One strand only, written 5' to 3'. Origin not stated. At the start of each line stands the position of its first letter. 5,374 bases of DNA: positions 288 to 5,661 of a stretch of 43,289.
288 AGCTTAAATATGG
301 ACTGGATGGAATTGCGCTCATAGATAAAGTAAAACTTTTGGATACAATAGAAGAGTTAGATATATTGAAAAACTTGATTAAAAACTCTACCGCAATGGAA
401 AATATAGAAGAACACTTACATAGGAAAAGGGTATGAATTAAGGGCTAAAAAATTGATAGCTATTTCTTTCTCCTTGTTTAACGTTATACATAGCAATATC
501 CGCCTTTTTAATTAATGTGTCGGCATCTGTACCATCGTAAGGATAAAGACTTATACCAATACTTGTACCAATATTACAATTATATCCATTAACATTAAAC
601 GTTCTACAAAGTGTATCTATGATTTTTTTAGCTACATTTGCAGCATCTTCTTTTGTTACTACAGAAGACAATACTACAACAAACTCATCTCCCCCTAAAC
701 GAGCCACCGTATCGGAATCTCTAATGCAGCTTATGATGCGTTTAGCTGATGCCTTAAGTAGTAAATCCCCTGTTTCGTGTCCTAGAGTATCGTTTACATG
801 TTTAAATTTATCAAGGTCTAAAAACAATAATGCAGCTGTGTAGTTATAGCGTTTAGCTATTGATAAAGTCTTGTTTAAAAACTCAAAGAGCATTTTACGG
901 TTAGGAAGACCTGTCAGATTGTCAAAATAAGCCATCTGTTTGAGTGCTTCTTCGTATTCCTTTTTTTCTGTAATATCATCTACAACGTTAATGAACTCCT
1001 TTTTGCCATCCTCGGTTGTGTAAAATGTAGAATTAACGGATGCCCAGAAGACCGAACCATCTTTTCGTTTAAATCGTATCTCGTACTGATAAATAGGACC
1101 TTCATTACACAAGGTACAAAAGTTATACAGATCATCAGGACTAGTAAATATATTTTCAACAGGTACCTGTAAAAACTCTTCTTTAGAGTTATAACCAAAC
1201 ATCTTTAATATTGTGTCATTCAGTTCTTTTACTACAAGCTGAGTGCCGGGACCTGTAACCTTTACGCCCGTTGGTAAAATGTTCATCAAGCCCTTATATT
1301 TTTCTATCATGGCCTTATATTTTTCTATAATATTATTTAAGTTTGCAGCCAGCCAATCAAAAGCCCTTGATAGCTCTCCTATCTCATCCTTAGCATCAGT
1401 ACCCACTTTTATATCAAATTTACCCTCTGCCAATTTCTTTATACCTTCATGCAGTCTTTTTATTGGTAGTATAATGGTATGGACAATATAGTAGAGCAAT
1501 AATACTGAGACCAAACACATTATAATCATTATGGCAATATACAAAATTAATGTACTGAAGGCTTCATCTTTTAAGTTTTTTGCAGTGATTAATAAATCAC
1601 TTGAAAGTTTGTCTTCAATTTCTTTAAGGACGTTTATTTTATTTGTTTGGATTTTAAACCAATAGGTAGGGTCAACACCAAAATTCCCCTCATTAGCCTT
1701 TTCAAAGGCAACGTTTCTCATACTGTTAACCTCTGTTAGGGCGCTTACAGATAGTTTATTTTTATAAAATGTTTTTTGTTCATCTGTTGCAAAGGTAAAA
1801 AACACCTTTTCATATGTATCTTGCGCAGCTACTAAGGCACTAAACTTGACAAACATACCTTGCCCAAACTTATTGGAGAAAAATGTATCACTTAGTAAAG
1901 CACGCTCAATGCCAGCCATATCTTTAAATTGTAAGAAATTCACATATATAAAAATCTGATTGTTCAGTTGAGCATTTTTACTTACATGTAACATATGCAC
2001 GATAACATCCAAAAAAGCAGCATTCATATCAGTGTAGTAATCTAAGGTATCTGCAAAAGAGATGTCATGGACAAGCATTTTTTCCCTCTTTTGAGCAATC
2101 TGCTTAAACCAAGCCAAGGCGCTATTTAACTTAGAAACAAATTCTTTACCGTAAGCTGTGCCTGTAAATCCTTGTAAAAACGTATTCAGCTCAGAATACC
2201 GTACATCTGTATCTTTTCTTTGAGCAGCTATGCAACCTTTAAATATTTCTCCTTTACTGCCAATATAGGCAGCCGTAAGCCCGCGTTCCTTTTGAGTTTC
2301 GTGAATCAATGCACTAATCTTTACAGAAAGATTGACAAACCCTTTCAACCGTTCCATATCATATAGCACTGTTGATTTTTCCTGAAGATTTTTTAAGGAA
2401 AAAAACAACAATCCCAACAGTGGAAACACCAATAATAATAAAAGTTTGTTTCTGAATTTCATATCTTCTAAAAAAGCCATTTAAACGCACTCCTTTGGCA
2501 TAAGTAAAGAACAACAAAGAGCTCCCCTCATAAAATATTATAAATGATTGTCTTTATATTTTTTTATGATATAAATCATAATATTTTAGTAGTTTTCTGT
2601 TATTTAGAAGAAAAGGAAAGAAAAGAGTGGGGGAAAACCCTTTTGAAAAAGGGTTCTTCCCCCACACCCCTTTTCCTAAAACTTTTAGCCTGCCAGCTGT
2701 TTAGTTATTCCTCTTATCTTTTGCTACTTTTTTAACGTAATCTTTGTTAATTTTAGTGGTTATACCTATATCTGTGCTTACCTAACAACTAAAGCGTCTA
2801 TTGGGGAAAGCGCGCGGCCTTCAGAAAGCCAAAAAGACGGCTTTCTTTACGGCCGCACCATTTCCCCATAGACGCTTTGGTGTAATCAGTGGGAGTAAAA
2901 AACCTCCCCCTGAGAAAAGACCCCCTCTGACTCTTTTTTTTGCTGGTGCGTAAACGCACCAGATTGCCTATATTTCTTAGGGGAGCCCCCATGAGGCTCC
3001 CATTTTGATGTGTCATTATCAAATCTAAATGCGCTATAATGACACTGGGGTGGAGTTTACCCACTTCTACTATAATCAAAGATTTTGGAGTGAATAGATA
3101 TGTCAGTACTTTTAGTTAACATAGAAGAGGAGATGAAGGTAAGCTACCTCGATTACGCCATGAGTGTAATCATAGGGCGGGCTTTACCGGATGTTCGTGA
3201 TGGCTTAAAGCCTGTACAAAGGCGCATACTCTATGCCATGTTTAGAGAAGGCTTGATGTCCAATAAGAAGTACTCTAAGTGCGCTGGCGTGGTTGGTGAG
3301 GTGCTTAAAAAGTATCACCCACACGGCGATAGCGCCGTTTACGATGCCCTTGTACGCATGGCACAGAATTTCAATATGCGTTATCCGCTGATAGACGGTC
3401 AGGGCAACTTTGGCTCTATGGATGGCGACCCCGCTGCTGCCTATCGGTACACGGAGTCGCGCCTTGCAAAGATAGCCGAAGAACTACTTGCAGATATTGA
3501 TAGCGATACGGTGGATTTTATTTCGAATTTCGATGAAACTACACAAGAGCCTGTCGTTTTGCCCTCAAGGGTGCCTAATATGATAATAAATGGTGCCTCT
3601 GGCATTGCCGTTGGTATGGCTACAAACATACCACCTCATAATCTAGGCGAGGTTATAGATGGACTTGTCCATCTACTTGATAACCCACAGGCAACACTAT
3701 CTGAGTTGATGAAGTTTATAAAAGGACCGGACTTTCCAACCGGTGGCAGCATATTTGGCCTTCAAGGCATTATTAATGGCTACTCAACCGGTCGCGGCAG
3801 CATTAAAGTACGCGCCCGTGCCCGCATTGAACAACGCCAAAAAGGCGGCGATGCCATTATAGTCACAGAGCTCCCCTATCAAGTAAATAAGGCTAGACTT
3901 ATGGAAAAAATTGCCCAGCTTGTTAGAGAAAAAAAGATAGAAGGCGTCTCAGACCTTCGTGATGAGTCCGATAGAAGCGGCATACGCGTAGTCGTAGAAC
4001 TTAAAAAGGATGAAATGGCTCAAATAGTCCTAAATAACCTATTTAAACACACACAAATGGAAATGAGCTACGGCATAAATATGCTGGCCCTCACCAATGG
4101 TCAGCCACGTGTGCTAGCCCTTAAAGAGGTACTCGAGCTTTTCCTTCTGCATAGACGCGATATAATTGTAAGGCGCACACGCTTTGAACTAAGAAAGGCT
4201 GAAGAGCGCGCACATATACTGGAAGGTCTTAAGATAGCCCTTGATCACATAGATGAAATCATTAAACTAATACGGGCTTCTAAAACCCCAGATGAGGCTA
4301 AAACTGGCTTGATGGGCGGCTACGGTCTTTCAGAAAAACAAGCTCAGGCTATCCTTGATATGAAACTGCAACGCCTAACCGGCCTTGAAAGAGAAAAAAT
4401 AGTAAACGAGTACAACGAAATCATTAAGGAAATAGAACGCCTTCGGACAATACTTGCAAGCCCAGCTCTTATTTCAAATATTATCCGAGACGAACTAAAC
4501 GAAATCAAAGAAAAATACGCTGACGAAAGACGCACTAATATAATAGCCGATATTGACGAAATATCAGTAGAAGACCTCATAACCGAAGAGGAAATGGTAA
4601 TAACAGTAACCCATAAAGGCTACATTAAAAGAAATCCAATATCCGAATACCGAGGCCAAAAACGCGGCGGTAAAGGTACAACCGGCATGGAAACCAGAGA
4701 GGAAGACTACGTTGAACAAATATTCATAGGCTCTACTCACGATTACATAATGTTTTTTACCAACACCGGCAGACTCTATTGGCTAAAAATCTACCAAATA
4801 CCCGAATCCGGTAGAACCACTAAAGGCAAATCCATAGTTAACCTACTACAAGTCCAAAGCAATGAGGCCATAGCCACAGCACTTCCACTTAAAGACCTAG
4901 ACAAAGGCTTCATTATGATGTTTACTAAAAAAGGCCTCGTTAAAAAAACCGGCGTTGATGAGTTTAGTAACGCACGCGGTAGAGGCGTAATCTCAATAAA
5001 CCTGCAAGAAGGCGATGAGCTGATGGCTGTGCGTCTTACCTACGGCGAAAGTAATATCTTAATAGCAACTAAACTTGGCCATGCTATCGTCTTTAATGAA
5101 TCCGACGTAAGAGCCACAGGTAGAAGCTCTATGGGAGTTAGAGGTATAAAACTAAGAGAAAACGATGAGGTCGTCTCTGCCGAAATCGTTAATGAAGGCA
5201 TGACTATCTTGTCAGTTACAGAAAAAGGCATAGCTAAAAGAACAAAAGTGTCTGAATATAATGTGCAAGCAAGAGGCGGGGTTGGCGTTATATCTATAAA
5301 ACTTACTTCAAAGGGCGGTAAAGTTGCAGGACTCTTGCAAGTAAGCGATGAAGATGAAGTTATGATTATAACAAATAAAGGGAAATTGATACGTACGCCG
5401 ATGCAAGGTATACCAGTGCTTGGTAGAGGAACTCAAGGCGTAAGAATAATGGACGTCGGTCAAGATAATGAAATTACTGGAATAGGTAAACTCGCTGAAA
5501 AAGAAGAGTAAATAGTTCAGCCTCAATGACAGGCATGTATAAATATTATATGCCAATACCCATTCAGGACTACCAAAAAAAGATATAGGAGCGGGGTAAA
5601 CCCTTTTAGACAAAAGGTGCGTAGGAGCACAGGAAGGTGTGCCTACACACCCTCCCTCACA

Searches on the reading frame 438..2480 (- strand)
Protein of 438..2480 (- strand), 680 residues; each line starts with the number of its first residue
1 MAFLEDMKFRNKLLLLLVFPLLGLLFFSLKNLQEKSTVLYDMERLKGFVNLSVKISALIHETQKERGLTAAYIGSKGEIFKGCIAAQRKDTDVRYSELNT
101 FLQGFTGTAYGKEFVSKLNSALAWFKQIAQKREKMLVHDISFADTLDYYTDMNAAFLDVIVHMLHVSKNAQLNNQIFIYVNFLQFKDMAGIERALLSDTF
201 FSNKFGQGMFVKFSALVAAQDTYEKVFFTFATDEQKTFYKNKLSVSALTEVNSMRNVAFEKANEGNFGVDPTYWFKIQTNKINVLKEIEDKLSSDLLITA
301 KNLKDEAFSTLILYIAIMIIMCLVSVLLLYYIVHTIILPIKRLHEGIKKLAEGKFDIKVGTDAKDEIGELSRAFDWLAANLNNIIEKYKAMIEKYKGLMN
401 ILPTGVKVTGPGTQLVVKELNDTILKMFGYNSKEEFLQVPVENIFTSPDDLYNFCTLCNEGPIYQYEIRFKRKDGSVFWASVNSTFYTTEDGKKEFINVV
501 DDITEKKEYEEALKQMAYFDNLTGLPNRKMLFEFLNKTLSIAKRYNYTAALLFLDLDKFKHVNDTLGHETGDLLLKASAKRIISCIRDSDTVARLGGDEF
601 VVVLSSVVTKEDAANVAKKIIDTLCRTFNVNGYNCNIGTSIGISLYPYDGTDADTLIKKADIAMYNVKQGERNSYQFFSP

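Call 23: search_protein_families(library=ncbifam, proteins=[window:438-2480:-], max_evalue=0.00001)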
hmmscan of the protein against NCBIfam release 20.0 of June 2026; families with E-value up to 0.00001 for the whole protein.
window:438-2480:- (680 aa): 37 families (the best 25 are shown)
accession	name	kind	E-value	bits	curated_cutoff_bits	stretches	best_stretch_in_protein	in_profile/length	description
NF045675.1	PhdiestaseDibA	equivalog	5e-53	180.4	980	1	405-679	90-365/623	phosphodiesterase DibA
NF007423.1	PRK09966.1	equivalog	5.3e-51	173.7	325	1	509-668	231-390/390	diguanylate cyclase DgcN/YfiN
NF007298.0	PRK09776.1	equivalog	1.9e-46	158.5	1135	2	499-678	666-845/1111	diguanylate cyclase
NF007474.0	PRK10060.1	equivalog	6.8e-46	156.7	782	1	458-680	177-397/663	cyclic di-GMP phosphodiesterase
TIGR00254.1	GGDEF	domain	4.3e-43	146.9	37.4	1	513-676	1-165/168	diguanylate cyclase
NF053781.1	cdiGMPphdstlr2612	equivalog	1.4e-39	135.6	1600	1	489-678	811-1002/1268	Tlr1612 family c-di-GMP phosphodiesterase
NF038266.1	diguan_SiaD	equivalog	8.8e-37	126.8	290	1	507-674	84-251/252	biofilm regulation diguanylate cyclase SiaD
NF051473.1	DigCycDgcsShew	equivalog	1.5e-35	123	400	1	507-676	126-289/291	diguanylate cyclase DgcS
NF007135.0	PRK09581.1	equivalog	2.8e-35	122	474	1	506-674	274-451/457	PleD family two-component system response regulator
NF007380.0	PRK09894.1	equivalog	5.8e-34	117.8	256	1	507-676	118-285/296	diguanylate cyclase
NF008467.0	PRK11359.1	equivalog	8.2e-31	106.8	857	1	506-680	365-533/800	oxygen-sensing cyclic-di-GMP phosphodiesterase DosP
NF041606.1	dguan_cyc_DgcA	equivalog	2.5e-30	105.6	370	1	509-674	170-335/340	diguanylate cyclase DgcA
NF040885.1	diguan_DgcJ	equivalog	3.6e-26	92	500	1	519-673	343-491/493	diguanylate cyclase DgcJ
NF052458.1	PhdiestGepA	equivalog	5.9e-25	87.6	1200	1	510-672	418-573/840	phosphodiesterase GepA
NF047654.1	DiguCycDgcRLepto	equivalog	1.7e-24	86.2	500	1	507-673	123-291/295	diguanylate cyclase DgcR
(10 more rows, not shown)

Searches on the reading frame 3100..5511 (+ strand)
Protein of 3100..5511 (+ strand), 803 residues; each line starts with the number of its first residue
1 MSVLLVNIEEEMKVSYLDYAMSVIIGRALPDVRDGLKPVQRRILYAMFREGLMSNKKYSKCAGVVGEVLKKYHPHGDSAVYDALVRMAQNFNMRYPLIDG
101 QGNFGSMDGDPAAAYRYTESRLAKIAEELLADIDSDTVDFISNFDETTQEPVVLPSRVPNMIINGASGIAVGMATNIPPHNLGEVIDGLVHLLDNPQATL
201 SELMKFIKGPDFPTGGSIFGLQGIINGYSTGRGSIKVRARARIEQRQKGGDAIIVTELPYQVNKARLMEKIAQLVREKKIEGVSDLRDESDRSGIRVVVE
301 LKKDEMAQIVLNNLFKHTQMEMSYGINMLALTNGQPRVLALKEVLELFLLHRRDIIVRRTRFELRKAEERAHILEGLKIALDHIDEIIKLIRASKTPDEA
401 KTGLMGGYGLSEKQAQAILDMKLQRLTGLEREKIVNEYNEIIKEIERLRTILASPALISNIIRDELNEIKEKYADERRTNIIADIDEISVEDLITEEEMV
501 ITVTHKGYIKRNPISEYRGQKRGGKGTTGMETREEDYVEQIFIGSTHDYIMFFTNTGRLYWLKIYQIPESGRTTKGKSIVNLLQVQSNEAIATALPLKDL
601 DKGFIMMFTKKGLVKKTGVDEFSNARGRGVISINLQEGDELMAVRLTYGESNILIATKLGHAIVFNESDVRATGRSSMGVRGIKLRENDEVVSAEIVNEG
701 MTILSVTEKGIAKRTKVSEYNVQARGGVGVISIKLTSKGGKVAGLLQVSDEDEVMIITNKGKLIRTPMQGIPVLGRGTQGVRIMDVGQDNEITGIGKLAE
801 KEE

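Call 23: search_protein_families(library=ncbifam, proteins=[window:3100-5511:+], max_evalue=0.00001)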
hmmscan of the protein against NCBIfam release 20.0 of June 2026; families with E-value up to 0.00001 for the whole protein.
window:3100-5511:+ (803 aa): 10 families
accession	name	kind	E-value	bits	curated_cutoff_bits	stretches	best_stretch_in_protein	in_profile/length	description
NF004043.1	PRK05560.1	equivalog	0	1231.9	902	1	5-795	4-795/798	DNA gyrase subunit A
TIGR01063.1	gyrA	equivalog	0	1199.3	877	1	5-798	3-798/800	DNA topoisomerase (ATP-hydrolyzing) subunit A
NF038098.1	GyrA_w_intein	exception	1.6e-294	980.3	1850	2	118-802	538-1230/1232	intein-containing DNA gyrase subunit A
NF004044.1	PRK05561.1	subfamily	6e-254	845.1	654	1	8-703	2-691/738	DNA topoisomerase (ATP-hydrolyzing)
TIGR01061.1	parC_Gpos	equivalog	5.9e-221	735.8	813.25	1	7-727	5-724/737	DNA topoisomerase IV subunit A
NF010586.0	PRK13979.1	equivalog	5.8e-219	729.4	1475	2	4-646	14-664/957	DNA topoisomerase IV subunit A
TIGR01062.1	parC_Gneg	equivalog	2.7e-185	617.6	628.9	1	8-675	6-661/735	DNA topoisomerase IV subunit A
NF007209.0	PRK09631.1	equivalog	6.6e-75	253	644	1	7-511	3-484/635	DNA topoisomerase IV subunit A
NF009397.0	PRK12758.1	equivalog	1.2e-71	241.9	780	1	9-509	24-503/870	DNA gyrase/topoisomerase IV subunit A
NF007208.0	PRK09630.1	equivalog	6.3e-50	170.4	598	1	7-347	3-315/479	DNA topoisomerase IV subunit A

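Call 24: find_related_loci(query=window:3100-5511:+, collection=genome_contigs, flank=1000)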
Query window:3100-5511:+ (803 aa) in genome_contigs; peptide patterns used: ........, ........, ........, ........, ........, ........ (x = any residue, [..] = any of these).
600 stretches matched a pattern (row limit reached: there are more); 589 encode a relative of the query (tblastn E <= 1e-3); the best 80 are kept; 80 distinct loci.
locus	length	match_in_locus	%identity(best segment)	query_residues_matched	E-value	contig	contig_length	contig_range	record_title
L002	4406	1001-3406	69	1-802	0e+0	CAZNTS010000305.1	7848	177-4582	MAG TPA_asm: uncultured Nitrospiraceae bacterium isolate SRP140028_co1_416 genome assembly, contig: k141_2842641, whole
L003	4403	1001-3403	70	1-802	0e+0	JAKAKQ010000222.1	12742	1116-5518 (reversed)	MAG: Nitrospirae bacterium isolate WY4.bin7 NODE_6134_length_12742_cov_1.657313, whole genome shotgun sequence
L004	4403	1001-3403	69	1-801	0e+0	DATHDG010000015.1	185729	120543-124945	MAG TPA_asm: Dissulfurispiraceae bacterium isolate SMAG_U12387 k141_764036, whole genome shotgun sequence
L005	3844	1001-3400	68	1-800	0e+0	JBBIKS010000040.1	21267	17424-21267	MAG: Nitrospirota bacterium isolate ESF170215_bin_191 NODE_868_length_21267_cov_16.340421, whole genome shotgun sequence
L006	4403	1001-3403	69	1-802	0e+0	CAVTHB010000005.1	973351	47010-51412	MAG: uncultured Nitrospira sp. isolate MFD05942.bin.3.267 genome assembly, contig: contig_8952, whole genome shotgun seq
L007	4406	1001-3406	70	1-802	0e+0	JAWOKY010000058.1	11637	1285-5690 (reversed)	MAG: Thermodesulfovibrionales bacterium isolate bin_2_1 c_000053436536, whole genome shotgun sequence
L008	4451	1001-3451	62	2-800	0e+0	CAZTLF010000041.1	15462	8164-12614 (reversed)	MAG TPA_asm: uncultured Thermodesulfovibrio sp. isolate binchicken_co40_84 genome assembly, contig: NODE_2050_length_154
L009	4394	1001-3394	58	6-803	0e+0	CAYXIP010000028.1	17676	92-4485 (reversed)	MAG TPA_asm: uncultured Candidatus Methanoperedens sp. isolate SRP093762_co1_13 genome assembly, contig: NODE_1926_lengt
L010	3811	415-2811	58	6-802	0e+0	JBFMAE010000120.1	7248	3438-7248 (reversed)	MAG: Thermodesulfobacteriota bacterium isolate MAG130 MAG130_120, whole genome shotgun sequence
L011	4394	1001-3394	57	6-803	0e+0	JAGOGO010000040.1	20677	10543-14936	MAG: Deltaproteobacteria bacterium isolate Go_SlDig_bin_103 Go_SlDig_7273_length_20677_cov_7.870560, whole genome shotgu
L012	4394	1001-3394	56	6-802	0e+0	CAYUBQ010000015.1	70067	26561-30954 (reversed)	MAG TPA_asm: uncultured Desulfobacterales bacterium isolate SRP332253_co1_149 genome assembly, contig: NODE_363_length_7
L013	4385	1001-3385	58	6-800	0e+0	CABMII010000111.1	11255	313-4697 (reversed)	uncultured archaeon isolate LFW-280_4 genome assembly, contig: LFW2804_43, whole genome shotgun sequence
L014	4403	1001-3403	57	7-803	0e+0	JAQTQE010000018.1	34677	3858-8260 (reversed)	MAG: bacterium isolate STB_132 NODE_2594_length_34677_cov_5.611664_Sandtown_B, whole genome shotgun sequence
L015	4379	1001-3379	58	6-797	0e+0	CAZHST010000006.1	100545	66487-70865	MAG TPA_asm: uncultured bacterium isolate binchicken_co30_163 genome assembly, contig: NODE_250_length_100545_cov_19.137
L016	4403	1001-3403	57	7-803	0e+0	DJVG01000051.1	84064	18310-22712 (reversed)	MAG TPA_asm: Elusimicrobia bacterium UBA6262 UBA6262_contig_14084, whole genome shotgun sequence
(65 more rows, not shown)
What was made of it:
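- Tried and rejected: Organism: GyrA is 68-70% identical to Nitrospirota, Thermodesulfovibrionales and Dissulfurispiraceae MAGs (call 24).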
